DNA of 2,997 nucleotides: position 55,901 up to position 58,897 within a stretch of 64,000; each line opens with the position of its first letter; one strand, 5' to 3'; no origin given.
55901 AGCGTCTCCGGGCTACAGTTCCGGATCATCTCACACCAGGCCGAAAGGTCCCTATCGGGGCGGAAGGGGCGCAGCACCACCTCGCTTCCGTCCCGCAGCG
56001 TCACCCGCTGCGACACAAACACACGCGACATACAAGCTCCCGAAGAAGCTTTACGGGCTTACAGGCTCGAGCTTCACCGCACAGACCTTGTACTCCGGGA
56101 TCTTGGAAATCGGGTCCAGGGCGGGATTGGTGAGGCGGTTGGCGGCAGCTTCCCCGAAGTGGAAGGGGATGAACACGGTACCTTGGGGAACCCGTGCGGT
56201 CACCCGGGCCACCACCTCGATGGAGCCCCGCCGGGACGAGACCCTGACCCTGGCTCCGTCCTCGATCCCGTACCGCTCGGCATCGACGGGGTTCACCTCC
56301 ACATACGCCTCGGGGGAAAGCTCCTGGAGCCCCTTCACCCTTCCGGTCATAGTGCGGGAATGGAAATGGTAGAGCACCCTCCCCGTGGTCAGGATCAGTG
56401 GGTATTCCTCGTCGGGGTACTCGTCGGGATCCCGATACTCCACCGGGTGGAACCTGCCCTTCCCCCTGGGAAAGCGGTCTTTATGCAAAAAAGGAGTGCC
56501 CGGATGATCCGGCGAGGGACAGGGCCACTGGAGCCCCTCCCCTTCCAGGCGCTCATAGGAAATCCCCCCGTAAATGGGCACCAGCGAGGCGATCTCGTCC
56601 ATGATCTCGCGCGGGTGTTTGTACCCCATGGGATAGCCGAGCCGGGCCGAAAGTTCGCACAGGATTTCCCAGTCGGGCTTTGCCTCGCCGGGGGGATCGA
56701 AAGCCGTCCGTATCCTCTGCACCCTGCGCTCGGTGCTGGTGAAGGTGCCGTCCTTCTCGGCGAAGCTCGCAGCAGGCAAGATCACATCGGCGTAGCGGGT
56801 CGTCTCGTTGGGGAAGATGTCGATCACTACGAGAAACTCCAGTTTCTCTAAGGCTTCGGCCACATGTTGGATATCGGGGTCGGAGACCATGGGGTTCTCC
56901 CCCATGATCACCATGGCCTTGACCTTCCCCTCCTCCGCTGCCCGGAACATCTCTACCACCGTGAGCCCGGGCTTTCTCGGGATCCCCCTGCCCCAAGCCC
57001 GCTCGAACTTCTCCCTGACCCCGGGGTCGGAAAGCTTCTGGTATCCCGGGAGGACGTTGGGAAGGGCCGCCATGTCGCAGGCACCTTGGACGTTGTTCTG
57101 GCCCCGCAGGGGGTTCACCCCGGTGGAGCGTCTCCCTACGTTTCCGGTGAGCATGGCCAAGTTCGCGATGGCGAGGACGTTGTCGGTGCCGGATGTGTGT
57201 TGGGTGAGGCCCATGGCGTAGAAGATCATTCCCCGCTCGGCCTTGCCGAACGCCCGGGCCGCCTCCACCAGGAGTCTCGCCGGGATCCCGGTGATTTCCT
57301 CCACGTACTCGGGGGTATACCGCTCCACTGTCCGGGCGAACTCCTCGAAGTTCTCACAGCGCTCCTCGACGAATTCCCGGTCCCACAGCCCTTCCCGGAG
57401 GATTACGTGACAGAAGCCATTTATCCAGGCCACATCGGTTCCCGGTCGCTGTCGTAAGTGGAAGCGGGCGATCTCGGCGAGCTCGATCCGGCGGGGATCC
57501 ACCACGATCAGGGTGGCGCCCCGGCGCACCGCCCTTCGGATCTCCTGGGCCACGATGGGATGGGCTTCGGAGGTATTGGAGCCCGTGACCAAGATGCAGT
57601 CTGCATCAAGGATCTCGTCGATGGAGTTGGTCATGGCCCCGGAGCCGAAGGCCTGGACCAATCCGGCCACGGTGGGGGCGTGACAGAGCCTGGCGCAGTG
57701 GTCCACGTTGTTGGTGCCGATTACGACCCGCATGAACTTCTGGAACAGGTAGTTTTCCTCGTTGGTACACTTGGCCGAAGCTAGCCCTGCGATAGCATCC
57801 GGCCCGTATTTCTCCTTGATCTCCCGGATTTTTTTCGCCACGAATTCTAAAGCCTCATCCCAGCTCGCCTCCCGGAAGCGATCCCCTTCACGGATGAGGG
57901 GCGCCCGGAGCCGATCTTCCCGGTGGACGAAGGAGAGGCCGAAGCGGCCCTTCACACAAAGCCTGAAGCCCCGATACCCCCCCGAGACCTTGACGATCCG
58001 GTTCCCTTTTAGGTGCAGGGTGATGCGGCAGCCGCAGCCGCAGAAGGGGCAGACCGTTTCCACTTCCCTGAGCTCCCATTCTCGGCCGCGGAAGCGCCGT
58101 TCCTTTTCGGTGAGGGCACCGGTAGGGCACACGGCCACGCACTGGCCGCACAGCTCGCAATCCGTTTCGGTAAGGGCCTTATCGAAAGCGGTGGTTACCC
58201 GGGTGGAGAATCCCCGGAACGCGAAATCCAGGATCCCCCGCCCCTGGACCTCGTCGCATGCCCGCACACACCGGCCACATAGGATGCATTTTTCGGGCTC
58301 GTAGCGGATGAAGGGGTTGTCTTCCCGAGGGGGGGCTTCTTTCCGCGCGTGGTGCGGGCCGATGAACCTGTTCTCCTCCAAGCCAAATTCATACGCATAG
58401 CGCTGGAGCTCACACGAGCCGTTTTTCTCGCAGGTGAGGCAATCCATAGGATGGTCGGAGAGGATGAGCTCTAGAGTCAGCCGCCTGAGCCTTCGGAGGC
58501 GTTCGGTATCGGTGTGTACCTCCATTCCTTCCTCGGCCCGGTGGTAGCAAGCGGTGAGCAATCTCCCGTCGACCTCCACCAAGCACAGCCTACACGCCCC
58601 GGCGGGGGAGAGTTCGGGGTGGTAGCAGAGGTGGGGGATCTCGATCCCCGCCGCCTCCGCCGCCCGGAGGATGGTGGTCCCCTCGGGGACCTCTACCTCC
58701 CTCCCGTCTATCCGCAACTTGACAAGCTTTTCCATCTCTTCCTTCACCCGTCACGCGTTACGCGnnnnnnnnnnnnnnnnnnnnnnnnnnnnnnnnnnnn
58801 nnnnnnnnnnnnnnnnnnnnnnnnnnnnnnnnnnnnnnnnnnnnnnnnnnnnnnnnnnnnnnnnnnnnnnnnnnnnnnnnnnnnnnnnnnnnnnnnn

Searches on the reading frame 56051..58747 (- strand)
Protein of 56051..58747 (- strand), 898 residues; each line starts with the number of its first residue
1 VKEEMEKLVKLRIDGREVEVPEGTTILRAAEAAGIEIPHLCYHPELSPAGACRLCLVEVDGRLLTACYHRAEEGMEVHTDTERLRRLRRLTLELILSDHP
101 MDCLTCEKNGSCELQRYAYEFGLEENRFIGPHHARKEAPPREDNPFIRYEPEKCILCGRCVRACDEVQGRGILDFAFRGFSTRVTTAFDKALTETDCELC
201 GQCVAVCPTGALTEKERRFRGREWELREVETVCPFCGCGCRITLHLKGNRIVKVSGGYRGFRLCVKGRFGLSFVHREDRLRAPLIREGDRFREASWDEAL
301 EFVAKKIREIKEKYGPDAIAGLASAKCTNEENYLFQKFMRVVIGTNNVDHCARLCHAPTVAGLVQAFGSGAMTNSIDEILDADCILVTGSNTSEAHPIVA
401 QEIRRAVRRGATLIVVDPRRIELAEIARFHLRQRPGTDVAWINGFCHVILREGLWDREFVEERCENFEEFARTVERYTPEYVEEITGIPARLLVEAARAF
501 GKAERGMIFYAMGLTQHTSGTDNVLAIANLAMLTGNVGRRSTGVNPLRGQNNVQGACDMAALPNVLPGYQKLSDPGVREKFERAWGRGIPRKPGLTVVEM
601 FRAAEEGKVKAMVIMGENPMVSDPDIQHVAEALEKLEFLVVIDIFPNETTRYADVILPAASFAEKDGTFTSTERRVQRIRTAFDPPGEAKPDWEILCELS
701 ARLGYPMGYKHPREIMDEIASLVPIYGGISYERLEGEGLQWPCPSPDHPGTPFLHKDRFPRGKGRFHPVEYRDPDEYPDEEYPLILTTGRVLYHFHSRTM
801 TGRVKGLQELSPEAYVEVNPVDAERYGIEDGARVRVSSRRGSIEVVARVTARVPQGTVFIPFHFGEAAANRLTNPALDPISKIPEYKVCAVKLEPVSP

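Call 44: search_protein_families(library=pfam, proteins=[window:56051-58747:-], max_evalue=0.000001)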
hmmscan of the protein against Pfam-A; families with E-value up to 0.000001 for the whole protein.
window:56051-58747:- (898 aa): 9 families
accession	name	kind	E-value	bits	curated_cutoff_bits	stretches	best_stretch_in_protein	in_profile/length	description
PF00384.28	Molybdopterin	-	7.9e-90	301.9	24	1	279-701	1-352/353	Molybdopterin oxidoreductase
PF01568.27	Molydop_binding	-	3.2e-38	130.6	26.8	1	784-890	1-110/110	Molydopterin dinucleotide binding domain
PF13510.11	Fer2_4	-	1.1e-22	80.4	22.8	1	7-81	2-81/82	2Fe-2S iron-sulfur cluster binding domain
PF10588.14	NADH-G_4Fe-4S_3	-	3.3e-19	68.6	27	1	88-127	1-40/40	NADH-ubiquinone oxidoreductase-G iron-sulfur binding region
PF04879.21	Molybdop_Fe4S4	-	2.3e-12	47.1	22.7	1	227-275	2-54/55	Molybdopterin oxidoreductase Fe4S4 domain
PF22117.2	Fer4_Nqo3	-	6.1e-12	46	27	1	145-213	2-67/67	NADH-quinone oxidoreductase subunit 3, ferredoxin-like domain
PF00111.32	Fer2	-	1e-09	38.6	21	1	14-62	4-51/77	2Fe-2S iron-sulfur cluster binding domain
PF00037.32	Fer4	-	1.3e-08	34.7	21.1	0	194-213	5-24/24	4Fe-4S binding domain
PF12838.12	Fer4_7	-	3.6e-07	31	27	1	153-211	1-52/52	4Fe-4S dicluster domain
